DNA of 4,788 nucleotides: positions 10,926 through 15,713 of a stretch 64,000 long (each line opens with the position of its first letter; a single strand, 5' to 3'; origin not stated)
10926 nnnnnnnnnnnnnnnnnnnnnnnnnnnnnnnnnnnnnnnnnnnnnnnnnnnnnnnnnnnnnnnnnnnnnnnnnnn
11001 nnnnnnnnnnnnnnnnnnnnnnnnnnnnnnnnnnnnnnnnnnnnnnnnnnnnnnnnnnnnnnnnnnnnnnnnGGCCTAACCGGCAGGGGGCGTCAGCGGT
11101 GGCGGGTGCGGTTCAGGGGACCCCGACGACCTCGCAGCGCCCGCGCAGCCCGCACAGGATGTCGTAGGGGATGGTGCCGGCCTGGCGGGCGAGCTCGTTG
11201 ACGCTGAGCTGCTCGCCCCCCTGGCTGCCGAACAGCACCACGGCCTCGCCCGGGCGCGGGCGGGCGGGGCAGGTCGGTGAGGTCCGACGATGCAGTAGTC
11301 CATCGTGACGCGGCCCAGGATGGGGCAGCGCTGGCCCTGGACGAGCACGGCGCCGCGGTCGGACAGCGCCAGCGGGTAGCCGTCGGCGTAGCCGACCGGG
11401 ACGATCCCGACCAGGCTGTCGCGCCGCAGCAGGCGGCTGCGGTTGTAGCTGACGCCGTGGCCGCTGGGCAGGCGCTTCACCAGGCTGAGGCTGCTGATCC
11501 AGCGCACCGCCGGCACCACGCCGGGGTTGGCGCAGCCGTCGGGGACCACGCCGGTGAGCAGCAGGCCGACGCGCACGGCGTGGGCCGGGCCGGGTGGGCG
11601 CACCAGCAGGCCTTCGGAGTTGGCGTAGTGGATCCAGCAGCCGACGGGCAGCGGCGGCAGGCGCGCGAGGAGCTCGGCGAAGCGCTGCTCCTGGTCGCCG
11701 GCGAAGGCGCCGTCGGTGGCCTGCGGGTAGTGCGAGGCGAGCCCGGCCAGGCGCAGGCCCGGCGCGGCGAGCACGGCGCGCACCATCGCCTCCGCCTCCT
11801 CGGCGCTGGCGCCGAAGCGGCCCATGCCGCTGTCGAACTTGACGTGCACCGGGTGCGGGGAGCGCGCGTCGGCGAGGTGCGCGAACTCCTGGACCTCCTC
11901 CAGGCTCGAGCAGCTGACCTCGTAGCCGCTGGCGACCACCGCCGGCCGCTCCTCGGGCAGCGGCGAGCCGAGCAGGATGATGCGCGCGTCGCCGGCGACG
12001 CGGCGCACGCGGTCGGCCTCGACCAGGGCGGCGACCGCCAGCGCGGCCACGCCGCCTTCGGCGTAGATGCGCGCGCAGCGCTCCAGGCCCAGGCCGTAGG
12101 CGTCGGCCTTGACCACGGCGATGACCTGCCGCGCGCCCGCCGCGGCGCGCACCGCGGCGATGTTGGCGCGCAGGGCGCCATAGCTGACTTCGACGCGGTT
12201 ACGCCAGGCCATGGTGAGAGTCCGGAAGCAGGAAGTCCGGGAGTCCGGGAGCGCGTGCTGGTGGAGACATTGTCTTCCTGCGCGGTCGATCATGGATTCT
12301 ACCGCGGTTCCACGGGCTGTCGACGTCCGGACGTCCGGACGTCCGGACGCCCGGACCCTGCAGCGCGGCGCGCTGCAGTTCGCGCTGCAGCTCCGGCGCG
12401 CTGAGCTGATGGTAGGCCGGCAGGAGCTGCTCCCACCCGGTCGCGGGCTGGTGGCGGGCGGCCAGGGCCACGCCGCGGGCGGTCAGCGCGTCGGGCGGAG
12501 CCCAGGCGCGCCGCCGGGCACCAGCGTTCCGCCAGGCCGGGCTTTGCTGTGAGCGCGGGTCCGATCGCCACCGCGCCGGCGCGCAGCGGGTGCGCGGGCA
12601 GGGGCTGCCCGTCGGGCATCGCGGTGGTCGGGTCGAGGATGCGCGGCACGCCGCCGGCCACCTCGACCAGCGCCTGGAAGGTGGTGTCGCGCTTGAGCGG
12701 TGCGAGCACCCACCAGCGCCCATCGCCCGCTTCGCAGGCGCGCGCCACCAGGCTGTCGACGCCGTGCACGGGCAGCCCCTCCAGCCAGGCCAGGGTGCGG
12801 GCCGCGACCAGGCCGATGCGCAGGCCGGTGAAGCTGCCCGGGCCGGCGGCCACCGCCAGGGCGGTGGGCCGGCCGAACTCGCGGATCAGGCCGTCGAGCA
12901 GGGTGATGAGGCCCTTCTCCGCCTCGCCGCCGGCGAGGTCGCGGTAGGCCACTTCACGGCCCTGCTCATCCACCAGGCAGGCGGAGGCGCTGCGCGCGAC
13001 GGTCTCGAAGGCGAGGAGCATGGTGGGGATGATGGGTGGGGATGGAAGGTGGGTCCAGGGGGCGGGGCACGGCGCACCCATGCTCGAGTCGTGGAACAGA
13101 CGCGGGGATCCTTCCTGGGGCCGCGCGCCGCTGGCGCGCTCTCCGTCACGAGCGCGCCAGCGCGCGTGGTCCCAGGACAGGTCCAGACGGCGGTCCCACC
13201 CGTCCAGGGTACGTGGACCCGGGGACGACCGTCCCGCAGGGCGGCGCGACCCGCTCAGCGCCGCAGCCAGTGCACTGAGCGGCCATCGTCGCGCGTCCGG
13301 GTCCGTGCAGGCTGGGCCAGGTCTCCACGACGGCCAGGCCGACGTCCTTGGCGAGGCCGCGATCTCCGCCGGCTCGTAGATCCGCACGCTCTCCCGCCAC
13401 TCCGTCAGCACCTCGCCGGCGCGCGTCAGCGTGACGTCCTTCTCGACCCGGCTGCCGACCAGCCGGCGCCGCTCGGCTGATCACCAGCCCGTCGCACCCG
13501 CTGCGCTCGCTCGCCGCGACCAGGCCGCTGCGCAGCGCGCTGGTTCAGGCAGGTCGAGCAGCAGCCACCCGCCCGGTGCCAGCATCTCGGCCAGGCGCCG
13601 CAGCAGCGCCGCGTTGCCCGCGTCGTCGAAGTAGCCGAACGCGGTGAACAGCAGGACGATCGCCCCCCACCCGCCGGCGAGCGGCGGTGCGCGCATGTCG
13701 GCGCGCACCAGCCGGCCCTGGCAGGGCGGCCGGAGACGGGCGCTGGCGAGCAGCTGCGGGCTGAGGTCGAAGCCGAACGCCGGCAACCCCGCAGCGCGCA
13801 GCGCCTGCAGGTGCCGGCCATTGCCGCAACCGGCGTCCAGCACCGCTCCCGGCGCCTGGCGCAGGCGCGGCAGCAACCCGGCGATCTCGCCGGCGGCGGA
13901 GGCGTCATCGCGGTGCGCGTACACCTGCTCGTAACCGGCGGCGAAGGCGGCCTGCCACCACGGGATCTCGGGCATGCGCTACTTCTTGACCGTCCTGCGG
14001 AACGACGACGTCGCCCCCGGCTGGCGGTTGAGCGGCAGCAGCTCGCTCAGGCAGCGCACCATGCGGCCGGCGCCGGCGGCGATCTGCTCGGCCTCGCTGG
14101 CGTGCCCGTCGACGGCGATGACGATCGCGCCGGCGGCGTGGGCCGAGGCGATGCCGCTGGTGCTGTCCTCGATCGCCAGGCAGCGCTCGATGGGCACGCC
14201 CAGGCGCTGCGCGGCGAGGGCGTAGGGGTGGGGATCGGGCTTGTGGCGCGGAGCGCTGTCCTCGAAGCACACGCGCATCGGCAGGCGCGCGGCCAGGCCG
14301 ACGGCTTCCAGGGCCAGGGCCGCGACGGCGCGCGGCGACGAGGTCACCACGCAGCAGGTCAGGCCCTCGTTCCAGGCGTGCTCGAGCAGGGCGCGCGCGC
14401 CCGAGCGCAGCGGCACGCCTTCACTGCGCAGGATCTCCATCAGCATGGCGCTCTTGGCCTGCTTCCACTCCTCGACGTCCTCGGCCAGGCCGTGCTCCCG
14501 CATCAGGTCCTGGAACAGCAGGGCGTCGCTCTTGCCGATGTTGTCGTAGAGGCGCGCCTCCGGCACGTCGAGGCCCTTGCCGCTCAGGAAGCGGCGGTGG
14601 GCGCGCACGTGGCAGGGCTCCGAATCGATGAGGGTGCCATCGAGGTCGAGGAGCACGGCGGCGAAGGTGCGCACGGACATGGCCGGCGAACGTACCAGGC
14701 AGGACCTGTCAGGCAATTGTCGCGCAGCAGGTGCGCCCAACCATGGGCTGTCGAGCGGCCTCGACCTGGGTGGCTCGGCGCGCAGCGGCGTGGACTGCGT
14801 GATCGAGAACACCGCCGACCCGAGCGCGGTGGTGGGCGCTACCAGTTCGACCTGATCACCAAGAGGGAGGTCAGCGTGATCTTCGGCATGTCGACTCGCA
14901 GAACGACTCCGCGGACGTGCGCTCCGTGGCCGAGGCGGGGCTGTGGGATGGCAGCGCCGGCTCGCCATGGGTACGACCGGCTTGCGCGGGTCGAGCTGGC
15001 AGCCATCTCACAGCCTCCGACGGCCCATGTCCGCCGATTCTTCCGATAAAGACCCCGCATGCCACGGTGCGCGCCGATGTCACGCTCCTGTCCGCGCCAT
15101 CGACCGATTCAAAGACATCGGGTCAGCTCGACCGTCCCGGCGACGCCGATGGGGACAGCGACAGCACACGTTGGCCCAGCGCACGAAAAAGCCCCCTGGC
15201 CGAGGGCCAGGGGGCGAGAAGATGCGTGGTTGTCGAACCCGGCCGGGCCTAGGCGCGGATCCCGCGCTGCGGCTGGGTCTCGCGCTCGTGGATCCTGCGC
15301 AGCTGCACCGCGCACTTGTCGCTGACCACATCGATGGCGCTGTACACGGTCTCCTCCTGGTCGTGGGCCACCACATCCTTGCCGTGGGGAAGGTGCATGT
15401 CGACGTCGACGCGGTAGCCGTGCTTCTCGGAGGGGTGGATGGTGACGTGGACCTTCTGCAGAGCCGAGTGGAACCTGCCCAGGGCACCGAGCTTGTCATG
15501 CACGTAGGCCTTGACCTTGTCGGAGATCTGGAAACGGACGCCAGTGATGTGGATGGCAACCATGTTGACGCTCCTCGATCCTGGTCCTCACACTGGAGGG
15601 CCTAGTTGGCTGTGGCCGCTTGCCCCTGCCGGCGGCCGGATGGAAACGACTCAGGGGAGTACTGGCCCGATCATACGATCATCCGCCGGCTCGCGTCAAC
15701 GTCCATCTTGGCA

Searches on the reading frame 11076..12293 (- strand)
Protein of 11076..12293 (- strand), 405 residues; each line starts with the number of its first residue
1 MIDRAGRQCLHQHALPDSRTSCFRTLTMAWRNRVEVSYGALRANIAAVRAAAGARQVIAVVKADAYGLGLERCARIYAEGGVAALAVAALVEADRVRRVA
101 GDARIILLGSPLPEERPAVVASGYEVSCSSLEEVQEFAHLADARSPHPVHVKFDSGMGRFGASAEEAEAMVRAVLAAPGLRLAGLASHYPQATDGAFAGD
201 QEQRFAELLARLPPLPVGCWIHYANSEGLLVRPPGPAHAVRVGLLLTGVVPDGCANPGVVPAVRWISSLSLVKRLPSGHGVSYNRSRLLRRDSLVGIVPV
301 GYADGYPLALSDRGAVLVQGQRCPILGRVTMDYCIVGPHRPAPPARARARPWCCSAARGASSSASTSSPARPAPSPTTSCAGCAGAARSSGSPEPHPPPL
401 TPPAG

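Call 44: search_protein_families(library=pfam, proteins=[window:11076-12293:-], max_evalue=0.001)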
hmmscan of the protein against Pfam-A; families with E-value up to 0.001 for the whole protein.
window:11076-12293:- (405 aa): 2 families
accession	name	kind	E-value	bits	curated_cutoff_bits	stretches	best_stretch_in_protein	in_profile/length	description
PF01168.26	Ala_racemase_N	-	3.8e-47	161.2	24.1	1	37-251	2-220/220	Alanine racemase, N-terminal domain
PF00842.27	Ala_racemase_C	-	9.8e-24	83.8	25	1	263-336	2-75/127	Alanine racemase, C-terminal domain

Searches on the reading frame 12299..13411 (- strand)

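Call 44: search_protein_families(library=pfam, proteins=[window:12299-13411:-], max_evalue=0.001)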
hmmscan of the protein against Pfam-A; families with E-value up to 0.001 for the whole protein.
window:12299-13411:- (370 aa): 1 family
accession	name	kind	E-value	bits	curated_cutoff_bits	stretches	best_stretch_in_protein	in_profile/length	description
PF00814.31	TsaD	-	2.7e-11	44.1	24.8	1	183-227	52-96/264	tRNA N6-adenosine threonylcarbamoyltransferase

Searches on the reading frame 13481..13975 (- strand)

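Call 44: search_protein_families(library=pfam, proteins=[window:13481-13975:-], max_evalue=0.001)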
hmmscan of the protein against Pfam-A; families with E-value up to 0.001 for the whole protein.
window:13481-13975:- (164 aa): 5 families
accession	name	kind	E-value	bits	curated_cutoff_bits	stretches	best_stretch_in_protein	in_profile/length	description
PF13649.12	Methyltransf_25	-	7.6e-14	52.6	27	1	45-136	1-97/97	Methyltransferase domain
PF13489.12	Methyltransf_23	-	2e-13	50.9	27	1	19-145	1-121/164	Methyltransferase domain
PF08241.18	Methyltransf_11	-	3.8e-11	43.9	21.2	1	46-139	1-94/95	Methyltransferase domain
PF08242.18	Methyltransf_12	-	4.2e-09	37.5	30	1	46-138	1-98/98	Methyltransferase domain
PF13847.12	Methyltransf_31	-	0.00022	21.3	27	1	44-81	6-46/145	Methyltransferase domain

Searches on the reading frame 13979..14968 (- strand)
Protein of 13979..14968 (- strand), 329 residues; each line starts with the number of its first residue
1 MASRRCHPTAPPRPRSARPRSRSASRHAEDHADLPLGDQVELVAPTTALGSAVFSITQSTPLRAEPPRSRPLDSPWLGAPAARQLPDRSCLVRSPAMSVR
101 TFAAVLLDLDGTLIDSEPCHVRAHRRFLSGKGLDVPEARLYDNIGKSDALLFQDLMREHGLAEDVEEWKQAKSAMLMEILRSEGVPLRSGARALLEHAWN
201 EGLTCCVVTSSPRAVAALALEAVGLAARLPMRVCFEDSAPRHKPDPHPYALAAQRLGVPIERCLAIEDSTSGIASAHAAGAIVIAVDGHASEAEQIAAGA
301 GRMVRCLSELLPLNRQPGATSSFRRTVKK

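Call 44: search_protein_families(library=pfam, proteins=[window:13979-14968:-], max_evalue=0.001)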
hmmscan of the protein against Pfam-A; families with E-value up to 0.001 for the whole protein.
window:13979-14968:- (329 aa): 4 families
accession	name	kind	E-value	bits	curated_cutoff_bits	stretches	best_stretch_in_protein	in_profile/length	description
PF00702.32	Hydrolase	-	5e-24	86.2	26.4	1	103-280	2-191/191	haloacid dehalogenase-like hydrolase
PF13419.12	HAD_2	-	1.4e-23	84.4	23.8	1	105-286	1-178/178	Haloacid dehalogenase-like hydrolase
PF12710.13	HAD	-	2.4e-09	38.4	27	1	105-270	1-182/189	haloacid dehalogenase-like hydrolase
PF13242.12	Hydrolase_like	-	6.5e-06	26.4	22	1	242-299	3-61/75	HAD-hyrolase-like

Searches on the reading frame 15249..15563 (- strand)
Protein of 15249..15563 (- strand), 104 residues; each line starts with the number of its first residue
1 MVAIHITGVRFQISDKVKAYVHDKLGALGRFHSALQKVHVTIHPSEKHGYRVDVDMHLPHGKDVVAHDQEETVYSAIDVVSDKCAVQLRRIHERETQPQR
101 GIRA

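Call 44: search_protein_families(library=pfam, proteins=[window:15249-15563:-], max_evalue=0.001)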
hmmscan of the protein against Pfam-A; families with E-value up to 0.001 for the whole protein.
window:15249-15563:- (104 aa): 1 family
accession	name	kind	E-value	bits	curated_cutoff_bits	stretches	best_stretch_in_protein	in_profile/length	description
PF02482.25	Ribosomal_S30AE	-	5.6e-19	69.1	23.7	1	4-94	1-86/88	Sigma 54 modulation protein / S30EA ribosomal protein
